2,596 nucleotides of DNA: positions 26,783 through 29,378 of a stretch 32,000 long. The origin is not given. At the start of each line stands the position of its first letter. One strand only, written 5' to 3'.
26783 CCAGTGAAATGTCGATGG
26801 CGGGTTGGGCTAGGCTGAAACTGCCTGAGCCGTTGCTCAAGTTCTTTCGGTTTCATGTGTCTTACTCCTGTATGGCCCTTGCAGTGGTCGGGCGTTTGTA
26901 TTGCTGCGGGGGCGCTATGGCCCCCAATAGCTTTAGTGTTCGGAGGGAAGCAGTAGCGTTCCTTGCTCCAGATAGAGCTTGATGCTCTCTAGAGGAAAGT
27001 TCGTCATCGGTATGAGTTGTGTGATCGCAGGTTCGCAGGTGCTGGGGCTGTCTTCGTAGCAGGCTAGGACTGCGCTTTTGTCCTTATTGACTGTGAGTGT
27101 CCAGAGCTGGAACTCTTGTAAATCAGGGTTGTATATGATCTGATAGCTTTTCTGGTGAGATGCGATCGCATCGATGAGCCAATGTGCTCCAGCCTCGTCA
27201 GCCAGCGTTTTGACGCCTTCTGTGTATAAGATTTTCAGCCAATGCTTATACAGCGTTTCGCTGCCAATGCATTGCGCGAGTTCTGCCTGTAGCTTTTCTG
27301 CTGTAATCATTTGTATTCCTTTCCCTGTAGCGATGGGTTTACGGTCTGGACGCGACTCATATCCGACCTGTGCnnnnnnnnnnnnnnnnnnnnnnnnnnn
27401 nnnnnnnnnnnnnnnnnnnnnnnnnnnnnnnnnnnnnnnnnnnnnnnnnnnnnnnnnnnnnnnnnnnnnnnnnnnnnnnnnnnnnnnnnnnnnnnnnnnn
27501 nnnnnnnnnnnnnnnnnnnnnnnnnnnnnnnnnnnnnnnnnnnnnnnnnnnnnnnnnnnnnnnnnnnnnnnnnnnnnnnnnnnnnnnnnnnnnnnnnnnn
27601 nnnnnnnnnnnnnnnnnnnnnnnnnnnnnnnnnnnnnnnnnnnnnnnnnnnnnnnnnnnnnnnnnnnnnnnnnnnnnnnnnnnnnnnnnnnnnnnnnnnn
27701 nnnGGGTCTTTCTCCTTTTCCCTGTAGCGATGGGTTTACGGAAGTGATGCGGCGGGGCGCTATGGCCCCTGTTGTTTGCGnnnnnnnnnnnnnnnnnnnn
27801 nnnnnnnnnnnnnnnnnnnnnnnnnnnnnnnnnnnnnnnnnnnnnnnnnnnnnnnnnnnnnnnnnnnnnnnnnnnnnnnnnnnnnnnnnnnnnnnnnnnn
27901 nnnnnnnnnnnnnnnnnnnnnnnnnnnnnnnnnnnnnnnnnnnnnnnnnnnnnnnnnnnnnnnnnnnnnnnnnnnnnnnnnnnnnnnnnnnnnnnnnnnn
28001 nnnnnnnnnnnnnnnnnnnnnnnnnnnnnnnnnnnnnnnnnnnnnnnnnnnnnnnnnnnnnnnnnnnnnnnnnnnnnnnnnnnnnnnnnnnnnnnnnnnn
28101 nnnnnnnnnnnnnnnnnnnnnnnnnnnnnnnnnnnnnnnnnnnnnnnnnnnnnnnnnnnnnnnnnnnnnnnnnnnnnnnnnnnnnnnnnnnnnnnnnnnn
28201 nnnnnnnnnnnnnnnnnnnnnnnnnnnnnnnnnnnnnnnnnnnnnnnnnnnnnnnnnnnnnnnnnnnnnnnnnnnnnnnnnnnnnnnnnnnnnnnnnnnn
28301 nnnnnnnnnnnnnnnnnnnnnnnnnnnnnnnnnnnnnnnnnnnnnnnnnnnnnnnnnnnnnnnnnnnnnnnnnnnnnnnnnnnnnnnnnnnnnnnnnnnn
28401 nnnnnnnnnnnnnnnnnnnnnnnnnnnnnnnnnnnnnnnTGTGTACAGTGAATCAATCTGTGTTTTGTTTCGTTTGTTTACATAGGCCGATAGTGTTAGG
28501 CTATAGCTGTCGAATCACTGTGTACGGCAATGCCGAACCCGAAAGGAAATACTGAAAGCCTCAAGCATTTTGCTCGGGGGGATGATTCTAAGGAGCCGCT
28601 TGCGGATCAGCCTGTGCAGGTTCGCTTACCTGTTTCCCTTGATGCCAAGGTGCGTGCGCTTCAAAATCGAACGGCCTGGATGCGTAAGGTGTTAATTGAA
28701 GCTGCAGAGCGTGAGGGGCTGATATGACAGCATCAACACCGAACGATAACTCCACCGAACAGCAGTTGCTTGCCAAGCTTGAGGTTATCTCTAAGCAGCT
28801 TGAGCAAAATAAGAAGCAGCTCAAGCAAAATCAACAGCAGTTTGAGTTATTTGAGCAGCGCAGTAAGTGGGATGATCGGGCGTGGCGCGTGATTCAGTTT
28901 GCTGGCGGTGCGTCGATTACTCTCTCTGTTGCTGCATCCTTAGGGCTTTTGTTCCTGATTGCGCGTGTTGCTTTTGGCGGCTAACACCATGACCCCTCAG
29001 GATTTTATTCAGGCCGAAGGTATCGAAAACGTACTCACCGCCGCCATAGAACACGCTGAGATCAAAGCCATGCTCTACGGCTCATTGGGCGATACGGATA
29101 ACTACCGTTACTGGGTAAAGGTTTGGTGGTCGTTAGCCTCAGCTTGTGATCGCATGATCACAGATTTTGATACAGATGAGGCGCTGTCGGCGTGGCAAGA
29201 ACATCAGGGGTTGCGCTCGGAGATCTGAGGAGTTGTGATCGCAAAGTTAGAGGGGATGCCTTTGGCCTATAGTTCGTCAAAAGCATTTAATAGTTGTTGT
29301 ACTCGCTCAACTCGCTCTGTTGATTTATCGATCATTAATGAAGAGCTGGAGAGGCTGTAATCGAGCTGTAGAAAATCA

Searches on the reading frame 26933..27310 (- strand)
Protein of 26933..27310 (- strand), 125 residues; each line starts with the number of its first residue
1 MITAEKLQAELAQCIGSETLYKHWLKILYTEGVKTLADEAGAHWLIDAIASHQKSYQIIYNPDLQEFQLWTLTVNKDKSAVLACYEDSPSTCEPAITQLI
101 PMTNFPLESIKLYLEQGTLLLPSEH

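Call 9: search_protein_families(library=pfam, proteins=[window:26933-27310:-], max_evalue=0.01)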
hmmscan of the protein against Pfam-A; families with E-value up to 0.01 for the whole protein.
window:26933-27310:- (125 aa): 1 family
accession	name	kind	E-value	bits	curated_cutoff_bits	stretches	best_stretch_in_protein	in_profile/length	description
PF21781.2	DUF6876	-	3.4e-41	140.4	27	1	6-125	2-117/117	Family of unknown function (DUF6876)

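Call 44: search_protein_families(library=phrogs, proteins=[window:26933-27310:-], max_evalue=0.05)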
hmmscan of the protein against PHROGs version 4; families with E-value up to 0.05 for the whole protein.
window:26933-27310:- (125 aa): 0 families

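Call 95: search_dna_similar(query=window:26933-27310:-, collection=plasmids, mode=protein, max_rows=15, max_evalue=0.00001, rows=spread)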
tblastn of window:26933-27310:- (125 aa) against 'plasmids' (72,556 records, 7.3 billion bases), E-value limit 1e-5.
Records with a match: 54; places in all: 57; records where one place covers at least 80% of the query: 43.
Best place of each record, by identity: 60-80% 9; <60% 45.
By first word of the organism name: Acetobacter 18; Acaryochloris 9; Planktothrix 5; Leptolyngbya 4; Roseomonas 4; Mucilaginibacter 3; Calothrix 2; Nostoc 1; Brasilonema 1; Halotia 1; and 6 more.
By predicted mobility (MOB-suite, as given by PLSDB): conjugative 24; non-mobilizable 22; mobilizable 8.
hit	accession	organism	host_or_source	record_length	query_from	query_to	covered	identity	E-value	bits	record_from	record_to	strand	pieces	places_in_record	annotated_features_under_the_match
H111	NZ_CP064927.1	Acaryochloris marina S15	cell culture,surface of Pikea pinnata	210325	1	125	100%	69.6%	2e-50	177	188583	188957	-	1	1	DUF6876 family protein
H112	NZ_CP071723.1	Acaryochloris sp. 'Moss Beach'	culture,intertidal zone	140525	1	125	100%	68.0%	1e-49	175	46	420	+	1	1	DUF6876 family protein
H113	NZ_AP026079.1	Acaryochloris marina MBIC10699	cell culture,Ascidian, Diplosoma similis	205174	1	125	100%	65.6%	1e-45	164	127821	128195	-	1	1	DUF6876 family protein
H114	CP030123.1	Brasilonema octagenarum UFV-E1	Eucalyptus grandis,mixed culture,leaves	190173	1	125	100%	50.4%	7e-26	107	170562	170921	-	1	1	hypothetical protein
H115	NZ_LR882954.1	Planktothrix agardhii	-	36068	1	125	100%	45.9%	3e-28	114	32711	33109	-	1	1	DUF6876 family protein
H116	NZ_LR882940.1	Planktothrix agardhii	-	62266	1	125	100%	43.7%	5e-28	113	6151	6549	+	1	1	DUF6876 family protein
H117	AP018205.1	Leptolyngbya boryana NIES-2135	-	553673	1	125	100%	37.5%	2e-13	72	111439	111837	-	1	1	hypothetical protein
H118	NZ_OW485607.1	Rhodovastum atsumiense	-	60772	8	125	94%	36.7%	3e-16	80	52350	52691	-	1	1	DUF6876 family protein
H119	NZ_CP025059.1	Roseomonas mucosa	Homo sapiens,Clinical, healthy, human ...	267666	4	124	97%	35.5%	1e-11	67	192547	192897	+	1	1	DUF6876 family protein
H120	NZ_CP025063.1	Roseomonas mucosa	Homo sapiens,Clinical, healthy, human ...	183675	4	124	97%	34.7%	2e-11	66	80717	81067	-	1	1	DUF6876 family protein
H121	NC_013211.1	Acetobacter pasteurianus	-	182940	27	125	79%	40.4%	5e-8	57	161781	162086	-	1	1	DUF6876 family protein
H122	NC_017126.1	Acetobacter pasteurianus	-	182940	27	125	79%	40.4%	5e-8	57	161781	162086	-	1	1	DUF6876 family protein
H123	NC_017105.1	Acetobacter pasteurianus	-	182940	27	125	79%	40.4%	5e-8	57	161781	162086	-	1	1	DUF6876 family protein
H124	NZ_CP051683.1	Mucilaginibacter robiniae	cell culture,Flower of Shittah tree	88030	16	125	88%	31.9%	6e-9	59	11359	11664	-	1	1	DUF6876 family protein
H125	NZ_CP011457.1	Anabaena sp. WA102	Mixed culture,Anderson Lake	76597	1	70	56%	42.9%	2e-9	61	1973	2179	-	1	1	DUF6876 family protein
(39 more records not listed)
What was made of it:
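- DUF6876 homologues in two Acaryochloris plasmids are on the strand opposite to ArdC (call 95).
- Tried and rejected: DUF6876 orientation in Acaryochloris plasmids is opposite to ArdC (call 95).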

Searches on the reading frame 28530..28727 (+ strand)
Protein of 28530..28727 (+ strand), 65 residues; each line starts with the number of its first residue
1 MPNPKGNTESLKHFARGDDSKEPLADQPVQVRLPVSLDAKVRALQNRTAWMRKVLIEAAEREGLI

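Call 94: search_protein_families(library=pfam, proteins=[window:28530-28727:+], max_evalue=0.1)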
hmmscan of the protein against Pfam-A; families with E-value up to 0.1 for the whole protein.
window:28530-28727:+ (65 aa): 0 families

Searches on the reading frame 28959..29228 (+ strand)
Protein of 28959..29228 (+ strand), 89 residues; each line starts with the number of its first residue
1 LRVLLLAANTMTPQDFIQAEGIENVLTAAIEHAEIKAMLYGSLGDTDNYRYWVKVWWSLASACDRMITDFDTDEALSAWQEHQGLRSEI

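Call 94: search_protein_families(library=pfam, proteins=[window:28959-29228:+], max_evalue=0.1)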
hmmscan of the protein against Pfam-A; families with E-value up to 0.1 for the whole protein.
window:28959-29228:+ (89 aa): 1 family
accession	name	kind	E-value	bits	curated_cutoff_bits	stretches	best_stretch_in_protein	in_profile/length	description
PF25343.1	PH_UBFD1_C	-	0.073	13.8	27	1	10-53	53-96/113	C-terminal PH-like domain in UBFD1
